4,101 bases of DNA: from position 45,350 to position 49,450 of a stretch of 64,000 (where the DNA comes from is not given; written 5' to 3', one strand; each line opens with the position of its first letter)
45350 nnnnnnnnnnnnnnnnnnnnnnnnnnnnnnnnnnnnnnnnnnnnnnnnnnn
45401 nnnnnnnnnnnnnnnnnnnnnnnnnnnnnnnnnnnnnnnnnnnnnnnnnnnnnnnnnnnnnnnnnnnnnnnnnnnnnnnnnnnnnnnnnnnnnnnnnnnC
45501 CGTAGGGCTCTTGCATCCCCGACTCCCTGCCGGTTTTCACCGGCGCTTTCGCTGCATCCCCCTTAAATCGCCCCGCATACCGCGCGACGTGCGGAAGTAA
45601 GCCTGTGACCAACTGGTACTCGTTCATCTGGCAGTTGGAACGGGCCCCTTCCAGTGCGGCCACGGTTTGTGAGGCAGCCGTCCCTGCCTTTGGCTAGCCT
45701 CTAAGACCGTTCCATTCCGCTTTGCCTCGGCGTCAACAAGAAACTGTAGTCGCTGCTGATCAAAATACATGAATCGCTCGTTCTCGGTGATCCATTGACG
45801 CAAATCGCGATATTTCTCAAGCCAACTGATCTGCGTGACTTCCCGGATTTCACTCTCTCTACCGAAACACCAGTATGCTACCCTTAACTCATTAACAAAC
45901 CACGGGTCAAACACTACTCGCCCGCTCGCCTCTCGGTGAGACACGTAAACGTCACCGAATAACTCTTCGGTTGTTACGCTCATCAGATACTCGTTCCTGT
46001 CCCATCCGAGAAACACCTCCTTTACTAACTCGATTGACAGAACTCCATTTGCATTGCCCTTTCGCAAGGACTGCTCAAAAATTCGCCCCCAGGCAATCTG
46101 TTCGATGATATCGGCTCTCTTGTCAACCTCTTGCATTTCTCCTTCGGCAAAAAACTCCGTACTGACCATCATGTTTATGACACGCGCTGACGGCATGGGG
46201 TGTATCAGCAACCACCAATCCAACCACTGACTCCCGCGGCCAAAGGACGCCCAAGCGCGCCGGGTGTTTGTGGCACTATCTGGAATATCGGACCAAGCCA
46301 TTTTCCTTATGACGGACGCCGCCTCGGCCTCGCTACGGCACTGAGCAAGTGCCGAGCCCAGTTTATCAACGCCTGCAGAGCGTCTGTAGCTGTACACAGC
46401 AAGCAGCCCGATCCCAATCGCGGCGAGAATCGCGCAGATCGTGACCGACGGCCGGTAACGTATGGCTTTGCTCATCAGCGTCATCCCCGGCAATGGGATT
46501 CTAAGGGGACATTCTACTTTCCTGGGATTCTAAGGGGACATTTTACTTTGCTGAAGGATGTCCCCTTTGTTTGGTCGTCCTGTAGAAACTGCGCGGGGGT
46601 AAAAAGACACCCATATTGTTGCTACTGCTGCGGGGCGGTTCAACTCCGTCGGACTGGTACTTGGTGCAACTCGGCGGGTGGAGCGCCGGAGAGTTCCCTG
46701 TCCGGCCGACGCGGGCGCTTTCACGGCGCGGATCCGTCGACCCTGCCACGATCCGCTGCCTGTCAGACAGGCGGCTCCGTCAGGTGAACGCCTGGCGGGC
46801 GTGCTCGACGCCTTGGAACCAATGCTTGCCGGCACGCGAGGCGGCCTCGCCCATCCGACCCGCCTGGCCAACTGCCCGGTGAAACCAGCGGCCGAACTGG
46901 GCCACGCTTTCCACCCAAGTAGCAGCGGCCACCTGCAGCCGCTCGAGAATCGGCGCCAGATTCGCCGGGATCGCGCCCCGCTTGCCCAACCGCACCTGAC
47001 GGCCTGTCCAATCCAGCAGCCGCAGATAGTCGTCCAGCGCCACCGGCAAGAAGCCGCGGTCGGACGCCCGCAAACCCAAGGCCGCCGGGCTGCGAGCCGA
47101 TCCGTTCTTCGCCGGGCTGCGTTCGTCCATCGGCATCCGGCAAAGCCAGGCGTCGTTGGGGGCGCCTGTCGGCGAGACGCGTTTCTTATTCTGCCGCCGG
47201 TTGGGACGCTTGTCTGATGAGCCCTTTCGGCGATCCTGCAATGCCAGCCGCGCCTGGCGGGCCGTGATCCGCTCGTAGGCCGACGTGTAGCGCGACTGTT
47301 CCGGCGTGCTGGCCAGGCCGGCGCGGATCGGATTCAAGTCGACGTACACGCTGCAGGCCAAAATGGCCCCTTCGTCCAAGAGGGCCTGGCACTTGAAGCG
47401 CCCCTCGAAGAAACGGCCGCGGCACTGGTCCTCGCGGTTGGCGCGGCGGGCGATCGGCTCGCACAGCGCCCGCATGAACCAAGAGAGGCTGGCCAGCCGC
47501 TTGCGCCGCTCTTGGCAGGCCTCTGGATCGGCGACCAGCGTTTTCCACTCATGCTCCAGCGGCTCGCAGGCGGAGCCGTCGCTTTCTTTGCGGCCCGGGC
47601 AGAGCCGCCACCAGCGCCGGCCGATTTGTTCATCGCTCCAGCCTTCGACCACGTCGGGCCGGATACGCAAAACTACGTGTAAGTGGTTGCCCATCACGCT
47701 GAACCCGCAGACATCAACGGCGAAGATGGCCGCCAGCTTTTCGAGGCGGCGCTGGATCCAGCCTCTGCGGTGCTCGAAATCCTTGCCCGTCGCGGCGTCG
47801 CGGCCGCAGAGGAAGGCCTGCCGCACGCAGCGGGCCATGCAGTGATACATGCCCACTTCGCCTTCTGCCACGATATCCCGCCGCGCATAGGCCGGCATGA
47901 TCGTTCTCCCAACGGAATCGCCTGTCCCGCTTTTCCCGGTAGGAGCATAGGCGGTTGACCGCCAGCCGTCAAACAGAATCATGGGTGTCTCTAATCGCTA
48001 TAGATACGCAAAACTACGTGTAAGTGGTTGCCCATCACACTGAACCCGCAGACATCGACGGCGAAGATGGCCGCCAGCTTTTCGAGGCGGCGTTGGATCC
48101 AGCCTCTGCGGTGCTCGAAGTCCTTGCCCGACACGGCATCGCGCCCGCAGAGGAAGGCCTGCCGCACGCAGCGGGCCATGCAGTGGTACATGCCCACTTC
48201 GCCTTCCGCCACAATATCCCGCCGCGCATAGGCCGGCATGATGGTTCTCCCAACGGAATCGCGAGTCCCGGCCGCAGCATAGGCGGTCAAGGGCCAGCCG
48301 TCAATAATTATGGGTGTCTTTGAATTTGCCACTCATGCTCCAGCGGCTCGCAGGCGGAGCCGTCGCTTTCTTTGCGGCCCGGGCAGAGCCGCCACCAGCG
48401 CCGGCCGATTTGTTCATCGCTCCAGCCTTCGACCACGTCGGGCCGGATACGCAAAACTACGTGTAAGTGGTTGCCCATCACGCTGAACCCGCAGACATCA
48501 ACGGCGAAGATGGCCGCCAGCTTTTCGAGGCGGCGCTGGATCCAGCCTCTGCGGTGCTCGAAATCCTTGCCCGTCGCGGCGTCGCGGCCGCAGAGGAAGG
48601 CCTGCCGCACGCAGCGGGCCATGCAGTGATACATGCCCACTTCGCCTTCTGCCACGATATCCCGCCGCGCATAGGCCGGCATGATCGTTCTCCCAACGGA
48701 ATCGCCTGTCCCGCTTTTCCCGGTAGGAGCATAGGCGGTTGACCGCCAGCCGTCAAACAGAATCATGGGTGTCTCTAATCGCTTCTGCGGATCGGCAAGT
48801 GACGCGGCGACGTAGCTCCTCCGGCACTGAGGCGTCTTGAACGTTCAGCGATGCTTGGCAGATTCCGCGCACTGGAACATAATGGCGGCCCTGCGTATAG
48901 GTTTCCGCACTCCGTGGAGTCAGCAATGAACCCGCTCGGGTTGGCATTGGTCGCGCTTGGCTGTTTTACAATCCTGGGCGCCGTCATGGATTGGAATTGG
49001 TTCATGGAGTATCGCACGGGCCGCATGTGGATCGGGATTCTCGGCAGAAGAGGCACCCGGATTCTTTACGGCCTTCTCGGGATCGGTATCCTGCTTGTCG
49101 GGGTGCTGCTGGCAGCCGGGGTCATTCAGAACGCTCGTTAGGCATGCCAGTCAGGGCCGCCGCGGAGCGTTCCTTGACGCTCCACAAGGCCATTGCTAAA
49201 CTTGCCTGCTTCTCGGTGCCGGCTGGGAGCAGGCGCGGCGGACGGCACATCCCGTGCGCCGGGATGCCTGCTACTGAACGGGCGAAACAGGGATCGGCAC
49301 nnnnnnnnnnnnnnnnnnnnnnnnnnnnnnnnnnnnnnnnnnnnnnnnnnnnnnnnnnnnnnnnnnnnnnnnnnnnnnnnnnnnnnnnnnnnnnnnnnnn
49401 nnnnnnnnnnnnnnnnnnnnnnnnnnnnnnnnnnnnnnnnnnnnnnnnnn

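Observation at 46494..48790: RAYT/IS200-like HUH transposase with nested tandem 5' partial duplications and flanking REP-like palindromes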

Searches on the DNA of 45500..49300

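Call 67: search_rna_families(source=window, start=45500, end=49300, threshold=evalue, max_evalue=0.1)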
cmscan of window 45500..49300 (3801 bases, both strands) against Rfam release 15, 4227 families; matches with E-value up to 0.1: 0.
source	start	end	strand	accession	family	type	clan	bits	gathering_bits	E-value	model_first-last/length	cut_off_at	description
